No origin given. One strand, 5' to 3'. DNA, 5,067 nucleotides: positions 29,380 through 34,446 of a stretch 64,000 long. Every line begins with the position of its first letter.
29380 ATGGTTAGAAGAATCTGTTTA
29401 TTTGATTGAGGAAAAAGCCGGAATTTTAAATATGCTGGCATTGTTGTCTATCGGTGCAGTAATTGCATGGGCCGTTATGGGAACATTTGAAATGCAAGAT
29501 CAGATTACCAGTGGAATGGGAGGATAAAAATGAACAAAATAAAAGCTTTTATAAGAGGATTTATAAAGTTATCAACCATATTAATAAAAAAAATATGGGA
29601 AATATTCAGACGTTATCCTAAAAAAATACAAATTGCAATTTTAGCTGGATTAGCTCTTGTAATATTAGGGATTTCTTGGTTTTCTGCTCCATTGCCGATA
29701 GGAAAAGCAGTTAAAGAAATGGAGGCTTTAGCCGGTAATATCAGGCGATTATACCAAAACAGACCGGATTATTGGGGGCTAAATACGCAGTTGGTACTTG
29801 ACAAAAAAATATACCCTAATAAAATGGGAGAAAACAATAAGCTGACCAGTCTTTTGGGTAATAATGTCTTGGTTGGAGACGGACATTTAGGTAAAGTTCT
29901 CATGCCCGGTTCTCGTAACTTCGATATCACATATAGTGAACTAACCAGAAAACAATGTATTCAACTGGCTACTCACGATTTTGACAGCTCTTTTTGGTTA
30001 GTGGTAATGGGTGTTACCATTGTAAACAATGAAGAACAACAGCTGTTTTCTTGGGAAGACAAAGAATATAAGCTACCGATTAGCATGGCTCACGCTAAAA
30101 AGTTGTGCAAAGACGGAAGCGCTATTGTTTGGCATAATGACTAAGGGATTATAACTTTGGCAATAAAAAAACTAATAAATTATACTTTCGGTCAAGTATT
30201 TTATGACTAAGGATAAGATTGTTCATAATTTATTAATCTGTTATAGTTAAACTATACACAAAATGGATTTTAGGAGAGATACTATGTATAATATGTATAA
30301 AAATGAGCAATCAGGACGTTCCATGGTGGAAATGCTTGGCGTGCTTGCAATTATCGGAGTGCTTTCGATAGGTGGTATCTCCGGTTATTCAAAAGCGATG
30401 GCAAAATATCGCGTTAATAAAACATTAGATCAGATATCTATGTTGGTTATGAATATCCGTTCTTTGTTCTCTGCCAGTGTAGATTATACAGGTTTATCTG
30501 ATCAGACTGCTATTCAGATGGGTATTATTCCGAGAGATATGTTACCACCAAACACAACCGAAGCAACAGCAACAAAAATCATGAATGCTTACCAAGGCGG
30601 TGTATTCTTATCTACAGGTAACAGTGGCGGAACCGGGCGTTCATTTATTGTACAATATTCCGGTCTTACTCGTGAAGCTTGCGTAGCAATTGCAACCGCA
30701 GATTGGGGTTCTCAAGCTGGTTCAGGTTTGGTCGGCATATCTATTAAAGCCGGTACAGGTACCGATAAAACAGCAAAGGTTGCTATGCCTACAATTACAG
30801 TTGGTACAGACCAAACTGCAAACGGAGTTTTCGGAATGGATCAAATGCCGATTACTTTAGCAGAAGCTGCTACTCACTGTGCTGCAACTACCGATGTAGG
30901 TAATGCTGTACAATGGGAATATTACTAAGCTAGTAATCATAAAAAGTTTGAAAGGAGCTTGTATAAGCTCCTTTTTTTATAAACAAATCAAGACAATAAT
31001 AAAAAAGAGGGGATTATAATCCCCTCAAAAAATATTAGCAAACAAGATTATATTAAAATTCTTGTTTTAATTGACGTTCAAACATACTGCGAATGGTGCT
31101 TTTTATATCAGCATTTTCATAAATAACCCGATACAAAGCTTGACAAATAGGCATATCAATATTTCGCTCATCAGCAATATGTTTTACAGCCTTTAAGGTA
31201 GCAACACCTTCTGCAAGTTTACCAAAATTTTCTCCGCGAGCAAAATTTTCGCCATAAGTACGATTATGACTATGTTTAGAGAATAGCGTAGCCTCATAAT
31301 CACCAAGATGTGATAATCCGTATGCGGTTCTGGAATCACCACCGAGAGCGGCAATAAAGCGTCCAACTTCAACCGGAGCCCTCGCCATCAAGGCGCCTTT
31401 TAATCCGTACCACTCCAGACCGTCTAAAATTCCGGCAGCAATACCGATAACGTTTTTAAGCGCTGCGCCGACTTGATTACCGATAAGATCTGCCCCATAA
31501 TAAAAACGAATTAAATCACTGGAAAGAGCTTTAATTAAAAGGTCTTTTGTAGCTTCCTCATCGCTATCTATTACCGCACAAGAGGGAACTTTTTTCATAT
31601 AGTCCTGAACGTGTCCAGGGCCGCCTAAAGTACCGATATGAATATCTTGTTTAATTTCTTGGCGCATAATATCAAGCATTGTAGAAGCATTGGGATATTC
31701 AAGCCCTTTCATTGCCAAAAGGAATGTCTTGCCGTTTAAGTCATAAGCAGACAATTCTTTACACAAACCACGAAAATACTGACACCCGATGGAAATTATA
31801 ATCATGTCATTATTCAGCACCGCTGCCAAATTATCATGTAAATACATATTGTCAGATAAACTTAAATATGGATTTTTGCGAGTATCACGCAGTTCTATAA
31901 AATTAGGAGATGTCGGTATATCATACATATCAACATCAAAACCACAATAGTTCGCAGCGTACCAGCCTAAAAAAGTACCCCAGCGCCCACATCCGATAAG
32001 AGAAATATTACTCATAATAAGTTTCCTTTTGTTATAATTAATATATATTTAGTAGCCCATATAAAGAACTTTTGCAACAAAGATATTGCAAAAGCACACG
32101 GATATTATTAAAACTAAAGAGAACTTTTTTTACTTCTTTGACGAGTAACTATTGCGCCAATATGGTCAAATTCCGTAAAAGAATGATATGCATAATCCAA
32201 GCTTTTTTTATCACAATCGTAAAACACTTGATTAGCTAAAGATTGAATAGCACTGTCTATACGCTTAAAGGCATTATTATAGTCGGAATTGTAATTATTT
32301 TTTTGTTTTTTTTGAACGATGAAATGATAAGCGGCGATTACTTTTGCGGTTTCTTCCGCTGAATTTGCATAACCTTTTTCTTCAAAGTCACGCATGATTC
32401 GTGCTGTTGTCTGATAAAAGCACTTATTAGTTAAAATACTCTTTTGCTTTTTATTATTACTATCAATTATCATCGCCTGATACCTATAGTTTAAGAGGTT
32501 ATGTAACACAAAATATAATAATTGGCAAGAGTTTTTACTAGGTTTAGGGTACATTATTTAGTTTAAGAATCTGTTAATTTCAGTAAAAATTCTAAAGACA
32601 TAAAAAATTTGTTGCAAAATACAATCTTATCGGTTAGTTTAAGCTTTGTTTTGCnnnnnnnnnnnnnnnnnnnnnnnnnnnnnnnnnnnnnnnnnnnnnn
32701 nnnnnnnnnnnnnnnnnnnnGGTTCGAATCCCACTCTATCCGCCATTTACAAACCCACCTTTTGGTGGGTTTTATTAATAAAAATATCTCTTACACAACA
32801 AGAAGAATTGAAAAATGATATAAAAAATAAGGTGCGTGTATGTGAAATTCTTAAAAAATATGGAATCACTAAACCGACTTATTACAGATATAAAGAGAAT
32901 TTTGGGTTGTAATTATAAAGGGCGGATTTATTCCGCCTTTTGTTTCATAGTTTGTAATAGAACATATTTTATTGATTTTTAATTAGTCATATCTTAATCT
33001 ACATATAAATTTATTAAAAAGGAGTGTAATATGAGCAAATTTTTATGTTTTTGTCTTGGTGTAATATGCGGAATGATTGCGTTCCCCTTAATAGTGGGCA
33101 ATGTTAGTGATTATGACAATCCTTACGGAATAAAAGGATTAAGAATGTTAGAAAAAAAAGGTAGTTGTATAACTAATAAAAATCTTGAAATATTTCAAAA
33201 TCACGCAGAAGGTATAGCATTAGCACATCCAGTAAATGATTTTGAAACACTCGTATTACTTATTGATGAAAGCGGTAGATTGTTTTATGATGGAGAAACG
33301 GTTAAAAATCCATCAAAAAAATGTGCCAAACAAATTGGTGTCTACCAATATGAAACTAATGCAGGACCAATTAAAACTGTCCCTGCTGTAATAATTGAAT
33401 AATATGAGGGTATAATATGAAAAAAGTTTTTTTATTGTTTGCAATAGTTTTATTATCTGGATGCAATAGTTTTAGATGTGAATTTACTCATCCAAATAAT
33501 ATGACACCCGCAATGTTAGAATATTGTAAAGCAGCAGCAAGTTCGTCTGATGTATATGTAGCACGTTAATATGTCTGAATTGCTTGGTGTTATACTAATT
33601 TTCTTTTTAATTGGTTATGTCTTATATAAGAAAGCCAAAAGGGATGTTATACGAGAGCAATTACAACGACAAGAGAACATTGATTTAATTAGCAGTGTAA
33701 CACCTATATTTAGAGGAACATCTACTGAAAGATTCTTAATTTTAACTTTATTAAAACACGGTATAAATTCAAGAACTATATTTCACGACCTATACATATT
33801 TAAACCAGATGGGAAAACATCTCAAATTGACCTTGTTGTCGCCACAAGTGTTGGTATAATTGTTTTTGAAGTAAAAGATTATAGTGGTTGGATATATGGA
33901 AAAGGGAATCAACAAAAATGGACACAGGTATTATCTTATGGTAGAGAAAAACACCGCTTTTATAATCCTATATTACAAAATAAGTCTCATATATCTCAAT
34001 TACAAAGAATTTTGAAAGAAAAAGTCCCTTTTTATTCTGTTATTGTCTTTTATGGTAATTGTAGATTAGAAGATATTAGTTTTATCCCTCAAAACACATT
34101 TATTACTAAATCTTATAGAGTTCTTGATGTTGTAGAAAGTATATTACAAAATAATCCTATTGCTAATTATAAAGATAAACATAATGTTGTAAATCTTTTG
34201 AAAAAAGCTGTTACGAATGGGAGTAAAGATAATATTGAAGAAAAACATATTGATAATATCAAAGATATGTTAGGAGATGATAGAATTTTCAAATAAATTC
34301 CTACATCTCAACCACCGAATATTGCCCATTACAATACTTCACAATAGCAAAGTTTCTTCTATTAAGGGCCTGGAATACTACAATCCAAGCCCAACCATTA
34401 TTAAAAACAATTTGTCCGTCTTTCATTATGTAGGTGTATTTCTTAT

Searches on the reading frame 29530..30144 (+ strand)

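Call 32: search_protein_families(library=pfam, proteins=[window:29530-30144:+], max_evalue=0.00001)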
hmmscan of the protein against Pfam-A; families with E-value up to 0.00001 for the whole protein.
window:29530-30144:+ (204 aa): 2 families
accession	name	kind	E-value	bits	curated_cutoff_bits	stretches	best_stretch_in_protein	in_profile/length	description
PF05307.16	Bundlin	-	1.5e-07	32.2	22.3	1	59-198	11-138/151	Bundlin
PF08805.16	PilS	-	4.2e-06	27.3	22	1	61-196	8-128/138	PilS N terminal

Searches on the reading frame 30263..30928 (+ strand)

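Call 32: search_protein_families(library=pfam, proteins=[window:30263-30928:+], max_evalue=0.00001)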
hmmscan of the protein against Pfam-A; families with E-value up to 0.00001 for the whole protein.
window:30263-30928:+ (221 aa): 2 families
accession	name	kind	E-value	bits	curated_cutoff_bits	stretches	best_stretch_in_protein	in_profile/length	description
PF08805.16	PilS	-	2.5e-14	53.9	22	1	50-183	3-126/138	PilS N terminal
PF05307.16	Bundlin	-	1e-11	45.7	22.3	1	49-185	7-136/151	Bundlin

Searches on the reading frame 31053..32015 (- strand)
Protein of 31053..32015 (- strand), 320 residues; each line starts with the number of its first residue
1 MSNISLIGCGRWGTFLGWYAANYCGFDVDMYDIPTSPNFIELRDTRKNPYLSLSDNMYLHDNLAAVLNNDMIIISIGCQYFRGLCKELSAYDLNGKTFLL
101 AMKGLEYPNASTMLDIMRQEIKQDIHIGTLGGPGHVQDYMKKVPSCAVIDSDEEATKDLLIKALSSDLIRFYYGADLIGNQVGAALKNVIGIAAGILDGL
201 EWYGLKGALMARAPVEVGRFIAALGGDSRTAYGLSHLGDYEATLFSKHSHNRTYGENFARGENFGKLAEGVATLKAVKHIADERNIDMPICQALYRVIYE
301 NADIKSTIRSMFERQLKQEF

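Call 32: search_protein_families(library=pfam, proteins=[window:31053-32015:-], max_evalue=0.00001)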
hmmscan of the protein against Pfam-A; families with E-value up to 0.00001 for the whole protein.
window:31053-32015:- (320 aa): 3 families
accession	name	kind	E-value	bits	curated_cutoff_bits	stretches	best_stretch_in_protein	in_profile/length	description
PF07479.19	NAD_Gly3P_dh_C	-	1.6e-36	126.1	25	1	176-308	1-141/142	NAD-dependent glycerol-3-phosphate dehydrogenase C-terminus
PF01210.29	NAD_Gly3P_dh_N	-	7.7e-15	55.6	23.1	1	4-155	2-156/158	NAD-dependent glycerol-3-phosphate dehydrogenase N-terminus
PF20618.3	GPD_NAD_C_bact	-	3.6e-08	34.3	27.6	1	237-293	3-65/66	Bacterial GPD, NAD-dependent C-terminal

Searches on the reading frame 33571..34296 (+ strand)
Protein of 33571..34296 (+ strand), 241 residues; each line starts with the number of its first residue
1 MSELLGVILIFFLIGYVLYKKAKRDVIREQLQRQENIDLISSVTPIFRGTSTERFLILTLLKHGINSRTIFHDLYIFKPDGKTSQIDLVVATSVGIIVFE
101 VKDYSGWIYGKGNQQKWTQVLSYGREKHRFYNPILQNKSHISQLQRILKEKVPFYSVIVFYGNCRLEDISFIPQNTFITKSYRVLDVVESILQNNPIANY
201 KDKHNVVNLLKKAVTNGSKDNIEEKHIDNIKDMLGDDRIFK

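Call 97: search_protein_families(library=pfam, proteins=[window:33571-34296:+], max_evalue=0.00001)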
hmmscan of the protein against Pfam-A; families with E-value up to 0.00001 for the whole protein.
window:33571-34296:+ (241 aa): 1 family
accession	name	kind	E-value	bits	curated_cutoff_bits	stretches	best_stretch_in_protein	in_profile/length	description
PF08378.17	NERD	-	1.4e-25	90.4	22.1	1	49-160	2-110/111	Nuclease-related domain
